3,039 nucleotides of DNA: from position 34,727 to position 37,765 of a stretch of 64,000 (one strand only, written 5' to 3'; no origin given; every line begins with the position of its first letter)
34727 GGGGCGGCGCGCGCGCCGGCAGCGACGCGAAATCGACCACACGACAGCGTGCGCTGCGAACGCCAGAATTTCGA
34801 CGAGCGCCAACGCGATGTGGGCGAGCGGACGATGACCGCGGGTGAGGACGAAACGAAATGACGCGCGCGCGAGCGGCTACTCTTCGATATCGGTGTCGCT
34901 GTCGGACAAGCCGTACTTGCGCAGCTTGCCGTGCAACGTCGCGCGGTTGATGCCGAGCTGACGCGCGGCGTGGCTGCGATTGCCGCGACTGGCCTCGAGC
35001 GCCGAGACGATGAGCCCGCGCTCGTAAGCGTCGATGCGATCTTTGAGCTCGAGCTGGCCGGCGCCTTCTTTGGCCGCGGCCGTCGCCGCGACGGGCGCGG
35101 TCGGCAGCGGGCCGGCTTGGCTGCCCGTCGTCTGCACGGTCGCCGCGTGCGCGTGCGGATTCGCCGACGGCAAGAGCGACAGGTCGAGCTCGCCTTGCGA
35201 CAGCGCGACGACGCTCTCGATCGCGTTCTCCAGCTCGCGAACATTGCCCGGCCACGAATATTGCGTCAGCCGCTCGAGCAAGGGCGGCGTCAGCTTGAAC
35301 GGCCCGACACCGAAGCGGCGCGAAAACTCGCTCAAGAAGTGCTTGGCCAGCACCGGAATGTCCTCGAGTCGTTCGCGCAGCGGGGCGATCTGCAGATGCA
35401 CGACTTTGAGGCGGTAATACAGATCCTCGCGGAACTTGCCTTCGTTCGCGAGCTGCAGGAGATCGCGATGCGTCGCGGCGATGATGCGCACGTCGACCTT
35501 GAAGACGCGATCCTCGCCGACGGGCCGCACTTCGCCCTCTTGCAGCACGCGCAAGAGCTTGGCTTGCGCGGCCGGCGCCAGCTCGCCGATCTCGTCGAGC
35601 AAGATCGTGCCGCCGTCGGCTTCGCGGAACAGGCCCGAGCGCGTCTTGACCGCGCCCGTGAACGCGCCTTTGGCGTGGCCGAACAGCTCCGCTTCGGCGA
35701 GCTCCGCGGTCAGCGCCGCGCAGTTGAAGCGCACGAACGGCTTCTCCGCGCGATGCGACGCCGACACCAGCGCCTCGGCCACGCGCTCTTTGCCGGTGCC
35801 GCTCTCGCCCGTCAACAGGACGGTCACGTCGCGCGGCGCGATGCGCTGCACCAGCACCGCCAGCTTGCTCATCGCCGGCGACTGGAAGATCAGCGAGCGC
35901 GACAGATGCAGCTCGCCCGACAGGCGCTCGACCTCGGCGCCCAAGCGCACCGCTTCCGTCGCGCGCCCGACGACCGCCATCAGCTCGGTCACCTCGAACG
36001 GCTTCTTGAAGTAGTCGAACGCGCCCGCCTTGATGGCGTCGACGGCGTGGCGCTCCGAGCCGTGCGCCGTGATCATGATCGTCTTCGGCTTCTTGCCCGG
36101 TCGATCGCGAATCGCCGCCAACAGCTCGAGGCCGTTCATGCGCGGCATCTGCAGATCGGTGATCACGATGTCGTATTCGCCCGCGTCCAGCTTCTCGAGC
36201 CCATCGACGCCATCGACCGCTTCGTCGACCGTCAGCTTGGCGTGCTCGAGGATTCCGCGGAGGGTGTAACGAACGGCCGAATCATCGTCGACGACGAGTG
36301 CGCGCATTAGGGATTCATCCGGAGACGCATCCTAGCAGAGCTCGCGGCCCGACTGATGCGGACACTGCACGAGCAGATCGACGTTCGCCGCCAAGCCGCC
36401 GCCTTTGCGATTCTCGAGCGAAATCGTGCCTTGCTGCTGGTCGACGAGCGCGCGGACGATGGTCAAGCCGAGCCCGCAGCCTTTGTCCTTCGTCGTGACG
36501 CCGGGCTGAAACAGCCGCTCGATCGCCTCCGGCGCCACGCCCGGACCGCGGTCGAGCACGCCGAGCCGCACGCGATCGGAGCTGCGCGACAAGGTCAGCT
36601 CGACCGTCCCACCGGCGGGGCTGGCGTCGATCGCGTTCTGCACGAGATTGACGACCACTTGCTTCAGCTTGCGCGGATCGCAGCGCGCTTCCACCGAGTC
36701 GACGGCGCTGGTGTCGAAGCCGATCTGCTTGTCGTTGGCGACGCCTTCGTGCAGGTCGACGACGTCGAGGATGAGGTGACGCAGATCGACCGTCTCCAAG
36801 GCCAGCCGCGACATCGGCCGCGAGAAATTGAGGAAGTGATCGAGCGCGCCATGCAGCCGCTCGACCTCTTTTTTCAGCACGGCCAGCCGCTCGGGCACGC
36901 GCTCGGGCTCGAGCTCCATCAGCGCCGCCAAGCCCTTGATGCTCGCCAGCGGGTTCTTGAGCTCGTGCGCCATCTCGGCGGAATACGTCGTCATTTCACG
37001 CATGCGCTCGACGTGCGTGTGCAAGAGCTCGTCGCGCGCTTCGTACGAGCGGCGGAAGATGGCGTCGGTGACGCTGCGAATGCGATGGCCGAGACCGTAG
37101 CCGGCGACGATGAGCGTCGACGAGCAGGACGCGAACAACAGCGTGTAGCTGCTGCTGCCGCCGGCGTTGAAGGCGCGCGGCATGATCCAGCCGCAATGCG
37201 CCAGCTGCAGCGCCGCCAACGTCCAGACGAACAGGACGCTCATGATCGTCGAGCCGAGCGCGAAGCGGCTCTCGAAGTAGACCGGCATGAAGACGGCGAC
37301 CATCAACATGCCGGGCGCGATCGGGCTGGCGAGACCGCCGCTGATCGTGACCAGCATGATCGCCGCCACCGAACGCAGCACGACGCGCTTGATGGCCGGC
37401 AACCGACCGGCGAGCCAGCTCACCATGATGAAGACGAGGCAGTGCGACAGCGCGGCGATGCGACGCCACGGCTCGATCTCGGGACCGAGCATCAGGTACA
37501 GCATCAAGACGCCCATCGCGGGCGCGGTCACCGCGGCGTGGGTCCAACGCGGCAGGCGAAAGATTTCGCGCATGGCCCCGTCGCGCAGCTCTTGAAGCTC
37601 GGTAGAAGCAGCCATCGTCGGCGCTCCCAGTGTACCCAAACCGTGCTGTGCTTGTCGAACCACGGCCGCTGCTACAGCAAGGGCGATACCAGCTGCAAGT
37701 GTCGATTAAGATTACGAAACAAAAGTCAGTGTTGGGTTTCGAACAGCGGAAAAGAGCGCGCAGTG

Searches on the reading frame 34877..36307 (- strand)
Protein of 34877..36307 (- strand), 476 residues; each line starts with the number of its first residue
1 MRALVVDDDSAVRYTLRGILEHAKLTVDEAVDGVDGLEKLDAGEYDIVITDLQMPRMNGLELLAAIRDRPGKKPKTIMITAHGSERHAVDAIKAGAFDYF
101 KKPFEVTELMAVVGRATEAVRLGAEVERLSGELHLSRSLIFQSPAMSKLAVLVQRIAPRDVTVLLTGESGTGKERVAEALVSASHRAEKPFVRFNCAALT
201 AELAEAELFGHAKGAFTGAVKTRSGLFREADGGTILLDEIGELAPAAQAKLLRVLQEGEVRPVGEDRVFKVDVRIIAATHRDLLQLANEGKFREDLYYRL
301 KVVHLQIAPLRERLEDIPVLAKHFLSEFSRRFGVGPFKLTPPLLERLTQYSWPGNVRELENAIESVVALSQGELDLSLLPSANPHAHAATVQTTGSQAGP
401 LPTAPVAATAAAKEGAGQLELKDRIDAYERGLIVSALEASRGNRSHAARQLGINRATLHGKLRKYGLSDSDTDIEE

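Call 63: search_protein_families(library=pfam, proteins=[window:34877-36307:-], max_evalue=0.001)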
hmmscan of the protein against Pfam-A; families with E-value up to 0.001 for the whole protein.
window:34877-36307:- (476 aa): 10 families
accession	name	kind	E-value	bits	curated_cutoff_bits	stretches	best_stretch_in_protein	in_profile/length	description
PF00158.32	Sigma54_activat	-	6.2e-67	224.9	20.2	1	139-305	1-167/168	Sigma-54 interaction domain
PF00072.30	Response_reg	-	2.3e-30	105.4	30.2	1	4-113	2-110/111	Response regulator receiver domain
PF25601.1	AAA_lid_14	-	3.3e-22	78.5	27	1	311-388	1-79/87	AAA+ ATPase lid domain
PF14532.12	Sigma54_activ_2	-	1.2e-18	68.1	25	1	142-310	3-138/138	Sigma-54 interaction domain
PF02954.25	HTH_8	-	1.3e-12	47.7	22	1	429-465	6-42/42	Bacterial regulatory protein, Fis family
PF07728.20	AAA_5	-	3.6e-10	40.4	22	1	163-281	2-123/139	AAA domain (dynein-related subfamily)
PF07724.20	AAA_2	-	3e-08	34.3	27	1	161-332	4-163/166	AAA domain (Cdc48 subfamily)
PF00004.35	AAA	-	6.4e-07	30.3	21.2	1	163-295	1-126/131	ATPase family associated with various cellular activities (AAA)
PF18024.7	HTH_50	-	6.9e-07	29.3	27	1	420-468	3-50/50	Helix-turn-helix domain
PF13191.12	AAA_16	-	0.00064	20.7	32.6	1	144-256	7-121/167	AAA ATPase domain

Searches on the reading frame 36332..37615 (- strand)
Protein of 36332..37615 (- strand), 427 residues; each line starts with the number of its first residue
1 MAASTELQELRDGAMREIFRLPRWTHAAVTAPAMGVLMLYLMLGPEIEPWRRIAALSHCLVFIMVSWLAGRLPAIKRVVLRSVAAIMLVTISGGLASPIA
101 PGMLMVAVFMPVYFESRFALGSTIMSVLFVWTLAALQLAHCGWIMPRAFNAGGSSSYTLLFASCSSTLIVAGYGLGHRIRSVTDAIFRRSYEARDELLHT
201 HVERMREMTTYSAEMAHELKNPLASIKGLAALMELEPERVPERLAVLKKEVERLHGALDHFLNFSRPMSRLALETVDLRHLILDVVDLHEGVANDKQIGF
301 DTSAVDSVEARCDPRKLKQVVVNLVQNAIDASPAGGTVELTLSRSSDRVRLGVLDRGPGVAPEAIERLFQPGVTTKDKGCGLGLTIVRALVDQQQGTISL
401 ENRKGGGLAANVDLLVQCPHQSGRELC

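Call 63: search_protein_families(library=pfam, proteins=[window:36332-37615:-], max_evalue=0.001)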
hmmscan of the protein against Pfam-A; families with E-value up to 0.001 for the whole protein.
window:36332-37615:- (427 aa): 3 families
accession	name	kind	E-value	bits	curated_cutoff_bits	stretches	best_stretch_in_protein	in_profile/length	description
PF02518.31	HATPase_c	-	4.3e-23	82.3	26.4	1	313-409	2-102/111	Histidine kinase-, DNA gyrase B-, and HSP90-like ATPase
PF00512.31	HisKA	-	1.5e-10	41.4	26.9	1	212-267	6-63/66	His Kinase A (phospho-acceptor) domain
PF13581.12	HATPase_c_2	-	8.8e-08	32.6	27.4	1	321-393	40-111/127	Histidine kinase-like ATPase domain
